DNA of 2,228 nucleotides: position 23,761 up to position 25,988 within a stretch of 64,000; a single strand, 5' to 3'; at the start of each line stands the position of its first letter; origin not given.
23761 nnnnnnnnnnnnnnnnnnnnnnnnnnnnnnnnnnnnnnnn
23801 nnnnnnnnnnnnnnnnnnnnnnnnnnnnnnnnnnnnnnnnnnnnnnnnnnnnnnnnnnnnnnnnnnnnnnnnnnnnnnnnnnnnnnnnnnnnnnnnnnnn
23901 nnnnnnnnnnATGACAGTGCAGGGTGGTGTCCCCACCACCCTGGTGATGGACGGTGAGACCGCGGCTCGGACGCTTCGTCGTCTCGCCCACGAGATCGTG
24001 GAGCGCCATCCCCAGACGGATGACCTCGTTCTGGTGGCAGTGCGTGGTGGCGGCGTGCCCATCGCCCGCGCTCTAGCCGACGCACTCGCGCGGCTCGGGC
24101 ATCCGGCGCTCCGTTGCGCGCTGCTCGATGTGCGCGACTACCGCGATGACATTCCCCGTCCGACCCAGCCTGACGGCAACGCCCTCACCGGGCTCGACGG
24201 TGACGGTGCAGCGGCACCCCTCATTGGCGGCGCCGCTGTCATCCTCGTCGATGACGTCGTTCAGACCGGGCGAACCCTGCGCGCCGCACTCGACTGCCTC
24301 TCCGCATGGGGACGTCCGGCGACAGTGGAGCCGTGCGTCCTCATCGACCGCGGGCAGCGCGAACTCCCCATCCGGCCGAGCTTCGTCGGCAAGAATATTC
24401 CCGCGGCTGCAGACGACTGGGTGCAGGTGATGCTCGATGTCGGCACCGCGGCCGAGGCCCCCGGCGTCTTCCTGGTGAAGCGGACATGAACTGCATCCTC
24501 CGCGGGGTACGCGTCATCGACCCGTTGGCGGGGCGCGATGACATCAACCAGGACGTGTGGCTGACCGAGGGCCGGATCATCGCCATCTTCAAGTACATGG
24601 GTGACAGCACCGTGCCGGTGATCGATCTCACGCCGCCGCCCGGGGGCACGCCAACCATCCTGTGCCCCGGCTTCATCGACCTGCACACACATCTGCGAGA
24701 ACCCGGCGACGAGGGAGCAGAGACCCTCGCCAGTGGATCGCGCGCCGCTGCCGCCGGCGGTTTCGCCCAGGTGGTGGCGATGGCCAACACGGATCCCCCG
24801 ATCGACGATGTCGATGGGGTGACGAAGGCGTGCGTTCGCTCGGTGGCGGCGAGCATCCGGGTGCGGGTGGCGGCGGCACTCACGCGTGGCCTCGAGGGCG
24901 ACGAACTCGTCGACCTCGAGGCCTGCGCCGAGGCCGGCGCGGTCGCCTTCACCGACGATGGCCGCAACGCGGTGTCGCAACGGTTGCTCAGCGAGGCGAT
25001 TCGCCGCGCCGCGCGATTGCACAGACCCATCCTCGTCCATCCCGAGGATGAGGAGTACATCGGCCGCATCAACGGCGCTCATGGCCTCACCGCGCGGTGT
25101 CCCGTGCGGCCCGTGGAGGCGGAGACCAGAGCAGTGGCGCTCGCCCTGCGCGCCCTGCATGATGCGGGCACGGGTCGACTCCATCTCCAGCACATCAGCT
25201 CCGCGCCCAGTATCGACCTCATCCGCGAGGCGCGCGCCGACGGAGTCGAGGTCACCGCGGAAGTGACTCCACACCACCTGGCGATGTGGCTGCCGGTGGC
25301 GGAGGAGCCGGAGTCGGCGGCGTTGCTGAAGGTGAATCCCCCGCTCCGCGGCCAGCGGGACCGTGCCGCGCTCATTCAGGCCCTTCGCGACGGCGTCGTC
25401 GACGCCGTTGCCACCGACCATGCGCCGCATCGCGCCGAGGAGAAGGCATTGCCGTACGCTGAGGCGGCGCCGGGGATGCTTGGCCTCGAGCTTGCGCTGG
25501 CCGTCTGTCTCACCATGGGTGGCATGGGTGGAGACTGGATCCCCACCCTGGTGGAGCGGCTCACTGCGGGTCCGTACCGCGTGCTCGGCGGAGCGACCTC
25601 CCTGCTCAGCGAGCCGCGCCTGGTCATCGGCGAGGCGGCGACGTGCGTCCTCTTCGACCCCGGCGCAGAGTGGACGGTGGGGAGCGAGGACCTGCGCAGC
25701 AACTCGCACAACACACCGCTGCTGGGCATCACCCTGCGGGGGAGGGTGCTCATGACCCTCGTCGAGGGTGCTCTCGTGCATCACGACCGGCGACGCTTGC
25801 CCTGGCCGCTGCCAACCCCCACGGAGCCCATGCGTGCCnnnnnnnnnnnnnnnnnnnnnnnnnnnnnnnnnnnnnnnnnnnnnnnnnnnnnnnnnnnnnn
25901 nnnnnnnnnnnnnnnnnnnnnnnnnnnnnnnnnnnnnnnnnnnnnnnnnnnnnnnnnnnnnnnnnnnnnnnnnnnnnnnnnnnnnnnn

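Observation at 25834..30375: carA and carB are one uninterrupted reading frame (fused carbamoyl-phosphate synthase?)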

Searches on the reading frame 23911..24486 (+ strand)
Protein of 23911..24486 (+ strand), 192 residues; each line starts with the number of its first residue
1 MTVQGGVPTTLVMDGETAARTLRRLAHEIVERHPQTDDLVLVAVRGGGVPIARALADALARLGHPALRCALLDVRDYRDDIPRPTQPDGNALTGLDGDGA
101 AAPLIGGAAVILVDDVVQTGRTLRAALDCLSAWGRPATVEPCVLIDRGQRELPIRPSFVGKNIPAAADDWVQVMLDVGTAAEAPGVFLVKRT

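Call 72: search_protein_families(library=pfam, proteins=[window:23911-24486:+])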
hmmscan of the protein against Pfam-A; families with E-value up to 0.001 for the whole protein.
window:23911-24486:+ (192 aa): 1 family
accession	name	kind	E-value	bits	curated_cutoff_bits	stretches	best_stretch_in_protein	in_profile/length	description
PF00156.33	Pribosyltran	-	2.9e-18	66.1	26.3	1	16-161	9-141/158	Phosphoribosyl transferase domain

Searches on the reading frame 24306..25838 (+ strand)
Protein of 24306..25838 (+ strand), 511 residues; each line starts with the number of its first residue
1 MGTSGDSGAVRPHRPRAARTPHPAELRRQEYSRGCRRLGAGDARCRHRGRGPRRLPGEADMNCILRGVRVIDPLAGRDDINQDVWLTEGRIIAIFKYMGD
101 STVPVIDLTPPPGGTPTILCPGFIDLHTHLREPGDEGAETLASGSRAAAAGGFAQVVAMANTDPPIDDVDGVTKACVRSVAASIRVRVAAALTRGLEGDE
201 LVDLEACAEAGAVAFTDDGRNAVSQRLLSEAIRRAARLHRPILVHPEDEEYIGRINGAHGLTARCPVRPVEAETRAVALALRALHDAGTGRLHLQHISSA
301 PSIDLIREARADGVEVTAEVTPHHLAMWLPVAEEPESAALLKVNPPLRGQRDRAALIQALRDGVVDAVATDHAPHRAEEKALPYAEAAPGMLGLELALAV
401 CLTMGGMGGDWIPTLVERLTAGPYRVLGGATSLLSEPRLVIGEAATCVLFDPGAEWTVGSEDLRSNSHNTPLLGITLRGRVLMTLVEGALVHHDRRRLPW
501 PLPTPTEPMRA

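Call 16: search_protein_families(library=pfam, proteins=[window:24306-25838:+])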
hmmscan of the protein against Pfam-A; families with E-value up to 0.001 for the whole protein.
window:24306-25838:+ (511 aa): 1 family
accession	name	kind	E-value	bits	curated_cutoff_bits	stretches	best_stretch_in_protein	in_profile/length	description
PF01979.26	Amidohydro_1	-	5.3e-16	59.2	25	1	118-428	1-299/345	Amidohydrolase family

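Call 72: search_protein_families(library=pfam, proteins=[window:24486-25838:+])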
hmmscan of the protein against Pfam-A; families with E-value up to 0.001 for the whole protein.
window:24486-25838:+ (451 aa): 1 family
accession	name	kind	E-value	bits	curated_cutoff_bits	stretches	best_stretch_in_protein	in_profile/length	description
PF01979.26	Amidohydro_1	-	3.4e-16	59.8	25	1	58-369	1-300/345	Amidohydrolase family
